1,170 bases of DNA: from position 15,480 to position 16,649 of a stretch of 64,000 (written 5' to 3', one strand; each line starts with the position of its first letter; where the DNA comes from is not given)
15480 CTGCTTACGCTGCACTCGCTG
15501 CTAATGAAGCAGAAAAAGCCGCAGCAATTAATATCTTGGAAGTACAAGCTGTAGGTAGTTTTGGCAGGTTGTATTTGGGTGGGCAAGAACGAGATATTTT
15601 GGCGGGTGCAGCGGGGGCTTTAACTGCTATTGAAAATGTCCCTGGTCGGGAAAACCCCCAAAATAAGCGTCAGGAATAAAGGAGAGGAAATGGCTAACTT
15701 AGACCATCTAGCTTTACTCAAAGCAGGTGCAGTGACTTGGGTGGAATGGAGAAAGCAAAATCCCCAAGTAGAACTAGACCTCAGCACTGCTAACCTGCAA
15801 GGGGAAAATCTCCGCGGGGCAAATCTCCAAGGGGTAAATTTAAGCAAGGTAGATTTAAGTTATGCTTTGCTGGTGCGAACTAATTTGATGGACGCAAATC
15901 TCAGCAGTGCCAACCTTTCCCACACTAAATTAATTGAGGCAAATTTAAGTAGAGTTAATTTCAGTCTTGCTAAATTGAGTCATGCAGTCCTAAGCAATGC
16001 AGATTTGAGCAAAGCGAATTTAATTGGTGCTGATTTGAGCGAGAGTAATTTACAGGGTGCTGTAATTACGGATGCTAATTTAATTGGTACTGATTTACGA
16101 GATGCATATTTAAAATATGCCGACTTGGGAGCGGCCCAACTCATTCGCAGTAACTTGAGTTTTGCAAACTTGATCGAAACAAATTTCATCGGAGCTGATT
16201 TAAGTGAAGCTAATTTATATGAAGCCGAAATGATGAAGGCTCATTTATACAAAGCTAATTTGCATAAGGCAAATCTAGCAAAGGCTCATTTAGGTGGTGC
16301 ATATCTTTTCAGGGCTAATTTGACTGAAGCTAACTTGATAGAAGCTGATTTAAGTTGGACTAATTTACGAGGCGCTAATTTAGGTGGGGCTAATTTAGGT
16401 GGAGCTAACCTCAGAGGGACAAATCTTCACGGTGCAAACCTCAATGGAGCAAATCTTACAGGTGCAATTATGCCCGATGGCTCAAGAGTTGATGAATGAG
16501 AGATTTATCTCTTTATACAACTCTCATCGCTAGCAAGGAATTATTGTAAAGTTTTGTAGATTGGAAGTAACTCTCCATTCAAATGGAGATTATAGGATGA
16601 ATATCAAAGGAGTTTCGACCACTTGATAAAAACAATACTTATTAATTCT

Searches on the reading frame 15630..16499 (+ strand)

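Call 82: search_protein_families(library=pfam, max_evalue=1e-8, proteins=[window:15630-16499:+])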
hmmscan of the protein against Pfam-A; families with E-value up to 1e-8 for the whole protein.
window:15630-16499:+ (289 aa): 3 families
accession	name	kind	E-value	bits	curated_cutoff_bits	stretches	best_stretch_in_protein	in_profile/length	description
PF00805.28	Pentapeptide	-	2.8e-64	212.6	20.2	5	245-281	2-38/40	Pentapeptide repeats (8 copies)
PF13599.13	Pentapeptide_4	-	1.2e-25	89.8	38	0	63-131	10-78/78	Pentapeptide repeat region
PF13576.12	Pentapeptide_3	-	4.7e-15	56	27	0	244-274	15-47/48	Pentapeptide repeats (9 copies)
